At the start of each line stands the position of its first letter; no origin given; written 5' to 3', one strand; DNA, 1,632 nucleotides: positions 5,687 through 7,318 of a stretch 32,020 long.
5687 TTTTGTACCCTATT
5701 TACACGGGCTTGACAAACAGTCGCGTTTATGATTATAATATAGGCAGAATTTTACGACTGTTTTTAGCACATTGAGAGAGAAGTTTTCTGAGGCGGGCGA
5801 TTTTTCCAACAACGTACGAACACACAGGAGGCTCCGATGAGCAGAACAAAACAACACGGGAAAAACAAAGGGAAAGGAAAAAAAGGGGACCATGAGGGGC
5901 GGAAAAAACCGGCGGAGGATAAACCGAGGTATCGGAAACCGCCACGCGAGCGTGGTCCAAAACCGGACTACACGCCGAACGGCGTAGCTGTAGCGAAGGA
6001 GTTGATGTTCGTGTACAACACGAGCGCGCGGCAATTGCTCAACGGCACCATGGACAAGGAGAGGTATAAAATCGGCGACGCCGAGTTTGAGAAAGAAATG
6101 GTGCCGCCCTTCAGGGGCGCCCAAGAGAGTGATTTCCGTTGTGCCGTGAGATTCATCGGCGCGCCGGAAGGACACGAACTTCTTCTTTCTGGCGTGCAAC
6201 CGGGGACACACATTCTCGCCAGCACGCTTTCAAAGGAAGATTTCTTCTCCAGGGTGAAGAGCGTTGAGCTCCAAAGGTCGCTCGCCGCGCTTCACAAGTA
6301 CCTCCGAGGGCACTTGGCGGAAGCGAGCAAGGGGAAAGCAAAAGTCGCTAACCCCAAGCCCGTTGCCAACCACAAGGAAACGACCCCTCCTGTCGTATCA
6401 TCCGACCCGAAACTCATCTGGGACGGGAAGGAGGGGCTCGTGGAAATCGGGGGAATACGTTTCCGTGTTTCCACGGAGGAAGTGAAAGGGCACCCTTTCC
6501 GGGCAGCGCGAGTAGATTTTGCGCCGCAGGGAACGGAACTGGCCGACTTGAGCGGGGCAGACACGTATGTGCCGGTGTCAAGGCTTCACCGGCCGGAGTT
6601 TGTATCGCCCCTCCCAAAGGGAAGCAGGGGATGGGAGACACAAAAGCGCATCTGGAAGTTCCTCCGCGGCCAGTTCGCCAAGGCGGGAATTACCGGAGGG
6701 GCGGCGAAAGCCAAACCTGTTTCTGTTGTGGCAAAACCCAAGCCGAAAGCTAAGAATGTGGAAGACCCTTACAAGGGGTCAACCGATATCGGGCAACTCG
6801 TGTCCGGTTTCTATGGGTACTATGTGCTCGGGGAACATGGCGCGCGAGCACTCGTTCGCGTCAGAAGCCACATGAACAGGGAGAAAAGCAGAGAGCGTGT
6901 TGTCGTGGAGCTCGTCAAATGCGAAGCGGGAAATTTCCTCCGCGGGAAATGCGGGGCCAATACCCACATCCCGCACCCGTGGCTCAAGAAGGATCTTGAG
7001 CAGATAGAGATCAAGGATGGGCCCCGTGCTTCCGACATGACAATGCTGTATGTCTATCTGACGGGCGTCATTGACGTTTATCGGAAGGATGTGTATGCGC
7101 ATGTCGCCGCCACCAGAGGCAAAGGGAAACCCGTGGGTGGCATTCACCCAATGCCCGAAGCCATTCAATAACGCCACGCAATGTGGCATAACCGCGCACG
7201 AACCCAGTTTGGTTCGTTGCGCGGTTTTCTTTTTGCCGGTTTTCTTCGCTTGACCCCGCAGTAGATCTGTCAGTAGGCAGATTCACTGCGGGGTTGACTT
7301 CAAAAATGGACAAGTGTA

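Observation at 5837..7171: Orphan 444-aa protein: disordered polybasic N-terminus plus three diverged repeats joined by Lys/Pro-rich linkers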

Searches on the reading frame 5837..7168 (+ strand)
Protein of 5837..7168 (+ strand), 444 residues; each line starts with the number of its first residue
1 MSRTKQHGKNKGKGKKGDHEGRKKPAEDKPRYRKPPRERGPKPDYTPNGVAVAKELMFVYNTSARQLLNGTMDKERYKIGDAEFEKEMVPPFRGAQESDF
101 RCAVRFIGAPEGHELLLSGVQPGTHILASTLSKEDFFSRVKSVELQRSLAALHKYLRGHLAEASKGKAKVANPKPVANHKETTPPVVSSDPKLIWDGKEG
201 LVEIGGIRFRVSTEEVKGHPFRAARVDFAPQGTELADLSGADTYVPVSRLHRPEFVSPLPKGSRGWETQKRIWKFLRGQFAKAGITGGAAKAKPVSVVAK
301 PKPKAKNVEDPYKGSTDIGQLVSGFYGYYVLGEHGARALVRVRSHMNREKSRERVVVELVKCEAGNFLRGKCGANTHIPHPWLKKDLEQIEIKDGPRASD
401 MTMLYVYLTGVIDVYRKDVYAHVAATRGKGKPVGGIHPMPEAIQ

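Call 5: search_protein_families(library=pfam, proteins=[window:5837-7168:+], max_evalue=10)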
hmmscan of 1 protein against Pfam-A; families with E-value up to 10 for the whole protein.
window:5837-7168:+ (444 aa): 1 family
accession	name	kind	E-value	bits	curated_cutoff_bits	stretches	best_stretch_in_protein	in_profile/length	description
PF17714.6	DUF5559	-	0.025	14.9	25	1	130-210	36-113/194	Family of unknown function (DUF5559)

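Call 6: search_protein_families(library=ncbifam, proteins=[window:5837-7168:+], max_evalue=10)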
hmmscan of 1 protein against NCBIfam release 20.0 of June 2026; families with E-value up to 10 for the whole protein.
window:5837-7168:+ (444 aa): 0 families

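Call 9: find_homologous_proteins(query=window:5837-7168:+, max_evalue=0.01)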
Query window:5837-7168:+ (444 aa): 12 proteins with E <= 0.01 among 8000 candidates.
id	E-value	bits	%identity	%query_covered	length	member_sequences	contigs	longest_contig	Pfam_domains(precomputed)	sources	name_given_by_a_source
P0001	2.0e-206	704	73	100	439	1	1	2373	-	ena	-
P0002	1.8e-170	586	64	96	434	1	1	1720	-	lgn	-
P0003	1.6e-167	576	67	94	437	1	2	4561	-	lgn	-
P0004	7.2e-162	557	63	93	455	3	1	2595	-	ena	-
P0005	6.3e-157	541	69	84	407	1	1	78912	-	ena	-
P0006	1.9e-156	540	70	80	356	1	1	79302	-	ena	-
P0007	8.7e-142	491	55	96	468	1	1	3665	-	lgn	-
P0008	4.0e-134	466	61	83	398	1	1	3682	-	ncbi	-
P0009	6.6e-130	452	58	86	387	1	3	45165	-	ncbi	-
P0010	4.2e-77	278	56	58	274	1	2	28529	-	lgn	-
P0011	3.2e-47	180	44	55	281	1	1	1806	-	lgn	-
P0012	2.4e-24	104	34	56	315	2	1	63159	-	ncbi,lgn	ncbi:MAG: hypothetical protein WC791_02735 [Candidatus Paceibacterota bacterium]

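Call 17: find_encoding_contigs(protein=P0006, flank=8000, max_places=3)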
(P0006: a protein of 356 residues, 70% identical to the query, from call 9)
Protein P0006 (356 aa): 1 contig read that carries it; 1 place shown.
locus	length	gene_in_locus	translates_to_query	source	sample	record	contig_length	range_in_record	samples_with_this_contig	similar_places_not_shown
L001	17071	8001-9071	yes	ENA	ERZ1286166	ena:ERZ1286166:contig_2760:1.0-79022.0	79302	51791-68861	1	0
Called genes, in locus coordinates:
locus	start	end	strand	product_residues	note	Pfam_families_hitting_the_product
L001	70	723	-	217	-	-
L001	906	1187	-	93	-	-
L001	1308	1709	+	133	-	PF05970:PIF1, PF13245:AAA_19, PF13604:AAA_30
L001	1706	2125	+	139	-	-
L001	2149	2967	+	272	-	PF14493:HTH_40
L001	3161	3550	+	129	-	PF07883:Cupin_2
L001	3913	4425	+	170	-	PF00763:THF_DHG_CYH, PF02882:THF_DHG_CYH_C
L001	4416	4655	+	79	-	PF02882:THF_DHG_CYH_C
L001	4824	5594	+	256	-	PF02535:Zip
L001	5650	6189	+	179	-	PF07681:DoxX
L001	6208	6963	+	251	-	PF04402:SIMPL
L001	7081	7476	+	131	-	-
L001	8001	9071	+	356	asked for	-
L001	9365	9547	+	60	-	PF00584:SecE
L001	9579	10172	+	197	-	PF02357:NusG, PF00467:KOW (weak)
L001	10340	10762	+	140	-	PF03946:Ribosomal_L11_N, PF00298:Ribosomal_L11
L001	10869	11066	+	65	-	PF06559:DCD_N, PF22769:DCD (weak)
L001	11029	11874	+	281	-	PF06559:DCD_N, PF22769:DCD, PF22569:DCD_C, PF22769:DCD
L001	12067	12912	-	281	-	PF02511:Thy1 (weak)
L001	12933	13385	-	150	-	PF02511:Thy1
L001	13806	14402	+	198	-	PF02223:Thymidylate_kin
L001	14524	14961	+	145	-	PF00692:dUTPase, PF22769:DCD (weak)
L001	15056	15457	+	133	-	PF00464:SHMT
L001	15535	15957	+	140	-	PF00464:SHMT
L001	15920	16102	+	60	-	PF00464:SHMT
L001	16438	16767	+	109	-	PF03485:Arg_tRNA_synt_N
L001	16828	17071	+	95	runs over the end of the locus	-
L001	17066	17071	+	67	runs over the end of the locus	-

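Call 18: find_encoding_contigs(protein=P0012, flank=8000, max_places=3)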
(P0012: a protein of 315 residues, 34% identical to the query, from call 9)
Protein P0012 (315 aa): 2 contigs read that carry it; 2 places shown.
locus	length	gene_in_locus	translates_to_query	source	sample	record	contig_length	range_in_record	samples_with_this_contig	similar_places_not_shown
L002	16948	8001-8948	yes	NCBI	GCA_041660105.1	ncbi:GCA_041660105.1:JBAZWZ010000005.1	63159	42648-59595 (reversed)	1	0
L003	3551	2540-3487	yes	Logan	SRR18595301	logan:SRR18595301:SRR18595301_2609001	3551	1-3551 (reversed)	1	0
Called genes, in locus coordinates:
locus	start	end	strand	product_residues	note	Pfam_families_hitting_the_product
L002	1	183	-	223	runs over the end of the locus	PF13462:Thioredoxin_4, PF01323:DSBA (weak)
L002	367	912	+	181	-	PF20803:PaaX_M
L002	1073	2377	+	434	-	PF00342:PGI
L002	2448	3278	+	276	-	PF04402:SIMPL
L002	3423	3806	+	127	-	-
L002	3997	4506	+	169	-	-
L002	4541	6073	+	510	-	-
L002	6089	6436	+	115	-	-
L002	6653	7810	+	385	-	PF13173:AAA_14, PF13401:AAA_22 (faint), PF13635:DUF4143, PF13412:HTH_24 (weak)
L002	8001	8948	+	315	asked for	-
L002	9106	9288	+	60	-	PF00584:SecE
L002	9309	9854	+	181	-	PF02357:NusG, PF00467:KOW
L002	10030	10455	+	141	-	PF03946:Ribosomal_L11_N, PF00298:Ribosomal_L11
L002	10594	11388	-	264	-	PF00303:Thymidylat_synt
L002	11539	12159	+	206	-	PF22769:DCD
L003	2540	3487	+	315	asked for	-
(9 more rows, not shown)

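Call 22: find_encoding_contigs(protein=P0009, flank=6000, max_places=3)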
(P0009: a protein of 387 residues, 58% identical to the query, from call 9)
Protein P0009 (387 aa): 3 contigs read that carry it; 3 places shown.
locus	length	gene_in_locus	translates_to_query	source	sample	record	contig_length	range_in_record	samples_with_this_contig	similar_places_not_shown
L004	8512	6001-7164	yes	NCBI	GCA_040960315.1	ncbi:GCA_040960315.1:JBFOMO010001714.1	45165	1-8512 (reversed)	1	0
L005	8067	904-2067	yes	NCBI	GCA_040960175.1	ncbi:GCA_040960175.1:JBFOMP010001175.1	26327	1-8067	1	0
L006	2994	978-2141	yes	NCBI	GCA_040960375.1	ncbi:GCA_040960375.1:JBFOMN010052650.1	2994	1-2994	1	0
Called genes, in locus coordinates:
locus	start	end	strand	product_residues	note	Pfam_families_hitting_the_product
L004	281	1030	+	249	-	PF00106:adh_short, PF08659:KR, PF23441:SDR (weak), PF13561:adh_short_C2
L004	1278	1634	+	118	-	-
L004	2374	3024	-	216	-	PF01545:Cation_efflux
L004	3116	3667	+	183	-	PF01923:Cob_adeno_trans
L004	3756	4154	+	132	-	PF01230:HIT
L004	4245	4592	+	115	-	-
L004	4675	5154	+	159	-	-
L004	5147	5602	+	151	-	-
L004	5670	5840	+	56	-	-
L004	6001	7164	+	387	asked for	-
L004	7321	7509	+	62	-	PF00584:SecE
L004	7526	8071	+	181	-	PF02357:NusG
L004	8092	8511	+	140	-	PF03946:Ribosomal_L11_N, PF00298:Ribosomal_L11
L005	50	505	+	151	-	-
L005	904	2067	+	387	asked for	-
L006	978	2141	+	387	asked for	-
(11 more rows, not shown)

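Call 23: find_encoding_contigs(protein=P0010, flank=6000, max_places=3)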
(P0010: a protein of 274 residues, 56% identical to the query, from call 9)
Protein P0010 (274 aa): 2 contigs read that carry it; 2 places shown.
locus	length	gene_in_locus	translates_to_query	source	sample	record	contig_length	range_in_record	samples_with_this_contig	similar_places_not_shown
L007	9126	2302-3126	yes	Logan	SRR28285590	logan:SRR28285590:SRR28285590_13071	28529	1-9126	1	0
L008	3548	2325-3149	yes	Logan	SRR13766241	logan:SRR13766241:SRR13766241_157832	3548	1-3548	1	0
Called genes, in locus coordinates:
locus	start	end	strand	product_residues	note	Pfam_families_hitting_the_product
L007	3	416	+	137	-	?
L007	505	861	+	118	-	-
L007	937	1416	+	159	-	-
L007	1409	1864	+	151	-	-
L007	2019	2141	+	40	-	-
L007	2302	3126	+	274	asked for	-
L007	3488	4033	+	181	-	PF02357:NusG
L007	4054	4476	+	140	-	PF03946:Ribosomal_L11_N, PF00298:Ribosomal_L11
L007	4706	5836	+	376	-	PF06559:DCD_N, PF22769:DCD, PF22569:DCD_C, PF22769:DCD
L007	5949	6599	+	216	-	PF01712:dNK (weak), PF02223:Thymidylate_kin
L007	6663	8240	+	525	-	PF03485:Arg_tRNA_synt_N, PF01406:tRNA-synt_1e (faint), PF00750:tRNA-synt_1d, PF05746:DALR_1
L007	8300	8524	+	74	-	-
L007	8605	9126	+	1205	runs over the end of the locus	PF00133:tRNA-synt_1, PF00300:His_Phos_1, PF00133:tRNA-synt_1, PF09334:tRNA-synt_1g (weak), PF08264:Anticodon_1, PF19302:DUF5915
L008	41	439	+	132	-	PF01230:HIT, PF11969:DcpS_C (weak)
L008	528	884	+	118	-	-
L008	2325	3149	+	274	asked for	-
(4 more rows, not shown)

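Call 24: predict_structure(alignment_id=A1)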
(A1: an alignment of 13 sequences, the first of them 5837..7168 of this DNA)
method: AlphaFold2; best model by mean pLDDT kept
length: 444 residues; sequences in the alignment: 13
mean_pLDDT: 67.1   pTM: 0.33
mean pLDDT of the five models: 67.1, 56.6, 51.3, 49.1, 45.2
residues with pLDDT >= 90: 31; 70-90: 259; 50-70: 25; < 50: 129
segments of 3 or more residues with pLDDT < 50: 1-58, 165-185, 288-309, 417-444
pLDDT, mean of each block of 10 residues (from residue 1): 33 30 33 34 33 39 81 84 87 77 86 79 85 76 81 85 45 26 53 84 85 68 82 77 81 79 85 90 61 29 39 75 86 85 79 86 84 88 81 78 87 60 39 32 33
secondary structure, 60 per line:
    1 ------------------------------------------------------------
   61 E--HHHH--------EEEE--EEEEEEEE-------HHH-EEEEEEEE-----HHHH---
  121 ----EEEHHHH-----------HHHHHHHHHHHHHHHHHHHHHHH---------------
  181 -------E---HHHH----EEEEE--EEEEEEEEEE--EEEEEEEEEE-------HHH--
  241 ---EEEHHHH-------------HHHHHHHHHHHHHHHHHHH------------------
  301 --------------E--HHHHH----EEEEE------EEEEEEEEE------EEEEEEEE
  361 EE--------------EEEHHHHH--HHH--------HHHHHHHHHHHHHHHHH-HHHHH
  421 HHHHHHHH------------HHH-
elements in order: H64-67 E76-79 E82-89 E101-108 H114-117 E125-127 H128-131 H143-165 H192-195 E200-204 E207-216 E219-228 E244-246 H247-250 H264-282 H318-322 E327-331 E338-346 E353-362 E377-379 H380-384 H398-414 H416-428

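Call 26: search_protein_representatives(alignment_id=A1)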
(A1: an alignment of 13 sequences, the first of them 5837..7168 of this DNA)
Query: 13 sequences, 404 profile positions. Proteins with E-value up to 0.001 (for the whole library): 60; up to 1e-10: 49; up to 1e-30: 28. The best 60 are listed.
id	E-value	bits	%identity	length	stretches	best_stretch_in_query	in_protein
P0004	1.0e-193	660.3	-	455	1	1-403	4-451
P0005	2.1e-168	576.9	-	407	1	3-335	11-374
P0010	9.3e-124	429.9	-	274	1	131-403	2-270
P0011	4.4e-111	388.1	-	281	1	11-289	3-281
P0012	2.5e-89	316.5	-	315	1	125-402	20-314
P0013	1.1e-54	202.4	-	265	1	143-383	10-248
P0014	4.4e-49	183.9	-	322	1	134-396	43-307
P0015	1.2e-47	179.2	-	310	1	127-387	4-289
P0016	1.9e-47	178.5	-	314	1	135-381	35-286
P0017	1.6e-46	175.5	-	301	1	131-385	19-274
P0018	9.3e-44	166.4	-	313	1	127-387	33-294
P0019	1.2e-43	166.0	-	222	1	16-185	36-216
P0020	2.8e-42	161.6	-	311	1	124-394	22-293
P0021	7.6e-42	160.1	-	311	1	135-387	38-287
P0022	6.3e-41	157.1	-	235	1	164-384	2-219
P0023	1.9e-40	155.5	-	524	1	10-260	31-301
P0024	2.2e-40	155.3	-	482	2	3-268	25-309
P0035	1.1e-31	126.7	-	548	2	8-255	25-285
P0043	2.3e-21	92.7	-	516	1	16-305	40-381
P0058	4.3e-10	55.5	-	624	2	14-122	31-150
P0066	1.5e-04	37.3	-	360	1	109-270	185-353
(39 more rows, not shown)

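Call 28: fold_search(model_id=the predicted structure, library=pdb)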
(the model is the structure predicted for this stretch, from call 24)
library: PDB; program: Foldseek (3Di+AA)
matches with E <= 10: 353; with E <= 0.001: 0
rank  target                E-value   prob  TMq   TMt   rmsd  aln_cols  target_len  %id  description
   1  8cht_D                4.3e-02  0.30  0.10  0.23  17.7       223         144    9  Crystal structure of human PURA (fragment Glu57-Glu212, PUR repeat I and II) (released 2024-02-21)
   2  8cht_B                1.1e-01  0.21  0.11  0.24  17.5       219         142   10  Crystal structure of human PURA (fragment Glu57-Glu212, PUR repeat I and II) (released 2024-02-21)
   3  8chv_A                1.1e-01  0.16  0.09  0.22  18.8       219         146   11  Crystal structure of human PURA (fragment Glu57-Glu212, PUR repeat I and II) R140P mutant (released 2024-02-21)
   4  8chv_D                1.3e-01  0.18  0.09  0.23  18.9       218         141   10  Crystal structure of human PURA (fragment Glu57-Glu212, PUR repeat I and II) R140P mutant (released 2024-02-21)
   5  7kzp_M                1.3e-01  0.12  0.09  0.12  19.9       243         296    9  Structure of the human Fanconi anaemia Core complex (released 2021-03-10)
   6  8cht_A                1.6e-01  0.20  0.11  0.25  18.9       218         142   10  Crystal structure of human PURA (fragment Glu57-Glu212, PUR repeat I and II) (released 2024-02-21)
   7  8cht_C                1.9e-01  0.23  0.10  0.26  23.6       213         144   11  Crystal structure of human PURA (fragment Glu57-Glu212, PUR repeat I and II) (released 2024-02-21)
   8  5ztm_B                2.0e-01  0.14  0.07  0.17  18.2       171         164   10  Crystal structure of MLE dsRBDs in complex with roX2 (R2H1) (released 2019-03-06)
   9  3k44_B                2.2e-01  0.18  0.09  0.23  19.4       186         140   10  Crystal Structure of Drosophila melanogaster Pur-alpha (released 2009-10-27)
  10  3k44_A                2.2e-01  0.15  0.09  0.23  19.7       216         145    9  Crystal Structure of Drosophila melanogaster Pur-alpha (released 2009-10-27)
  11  5ztm_A                2.2e-01  0.14  0.07  0.17  19.0       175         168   10  Crystal structure of MLE dsRBDs in complex with roX2 (R2H1) (released 2019-03-06)
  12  6gvw_C                2.3e-01  0.06  0.10  0.12  22.1       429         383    9  Crystal structure of the BRCA1-A complex (released 2019-07-10)
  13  8chv_B                2.7e-01  0.13  0.10  0.22  19.6       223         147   11  Crystal structure of human PURA (fragment Glu57-Glu212, PUR repeat I and II) R140P mutant (released 2024-02-21)
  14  9kbz_A                3.5e-01  0.05  0.08  0.03  34.5       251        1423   12  Cryo-EM structure of DCL4-DRB4CTD-dsRNA complex (released 2026-02-18)
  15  8s7l_C                5.4e-01  0.06  0.07  0.12  23.3       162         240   10  Crystal structure of a double mutant of VirB8-like OrfG central and C-terminal domains of Streptococcus thermophilus I (released 2025-03-12)
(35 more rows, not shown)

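Call 30: search_protein_families(library=pfam, alignment_id=A2, max_evalue=0.1)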
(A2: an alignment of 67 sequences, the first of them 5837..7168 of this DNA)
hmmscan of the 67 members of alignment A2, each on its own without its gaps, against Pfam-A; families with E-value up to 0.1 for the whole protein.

A. member 1, window:5837-7168:+ (444 aa): 1 family
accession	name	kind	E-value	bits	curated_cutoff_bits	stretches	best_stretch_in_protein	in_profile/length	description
PF17714.6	DUF5559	-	0.025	14.9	25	1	130-210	36-113/194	Family of unknown function (DUF5559)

B. families by the number of members that match (of 67 scanned): 10 families
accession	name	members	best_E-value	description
PF18766.7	SWI2_SNF2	1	0.005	SWI2/SNF2 ATPase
PF10627.14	CsgE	1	0.022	Curli assembly protein CsgE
PF17714.6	DUF5559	1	0.025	Family of unknown function (DUF5559)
PF23818.1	Phage_tail_terminator_7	1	0.029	Bacteriophage Tail Tube Terminator Protein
PF13058.12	DUF3920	1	0.03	Protein of unknown function (DUF3920)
PF15483.11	DUF4641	1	0.033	Domain of unknown function (DUF4641)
PF08665.17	PglZ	1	0.037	PglZ domain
PF07741.18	BRF1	1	0.046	Brf1-like TBP-binding domain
PF01336.31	tRNA_anti-codon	1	0.048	OB-fold nucleic acid binding domain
PF06141.17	Phage_tail_U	1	0.093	Phage minor tail protein U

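Call 31: search_solved_structures(query=A1, max_evalue=10)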
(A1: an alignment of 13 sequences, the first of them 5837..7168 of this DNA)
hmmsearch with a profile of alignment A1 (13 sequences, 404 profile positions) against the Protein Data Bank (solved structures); distinct sequences matched with E-value up to 10: 2.
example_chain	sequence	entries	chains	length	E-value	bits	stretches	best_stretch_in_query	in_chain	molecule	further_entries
6raw_N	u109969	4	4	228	0.091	14.9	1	93-149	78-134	DNA replication complex GINS protein SLD5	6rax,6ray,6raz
8pf0_A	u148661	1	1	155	2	10.5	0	131-160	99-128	Affilin variant Af1 (77405)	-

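Call 34: find_homologous_proteins(query=A2, max_evalue=0.001)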
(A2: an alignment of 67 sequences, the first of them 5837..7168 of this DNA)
Query A2 (67 sequences) (444 aa, profile of the alignment): 12 proteins with E <= 0.001 among 8000 candidates.
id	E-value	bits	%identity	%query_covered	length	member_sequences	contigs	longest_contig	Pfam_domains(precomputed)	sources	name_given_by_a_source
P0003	1.0e-93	333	67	94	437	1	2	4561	-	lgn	-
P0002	7.3e-92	327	64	96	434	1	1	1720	-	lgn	-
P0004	1.1e-89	319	63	93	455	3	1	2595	-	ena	-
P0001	1.7e-89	319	73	100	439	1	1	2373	-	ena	-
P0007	2.2e-89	318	55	96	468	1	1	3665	-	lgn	-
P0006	8.8e-87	310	70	80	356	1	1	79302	-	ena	-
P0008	1.4e-78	283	61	83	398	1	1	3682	-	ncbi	-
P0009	7.7e-75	271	58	86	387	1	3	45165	-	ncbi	-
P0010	3.5e-73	265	56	58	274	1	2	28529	-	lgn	-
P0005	1.4e-69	253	69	84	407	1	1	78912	-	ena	-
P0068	5.4e-53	199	100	47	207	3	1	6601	-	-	-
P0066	7.8e-15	74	30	39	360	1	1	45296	-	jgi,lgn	jgi:hypothetical protein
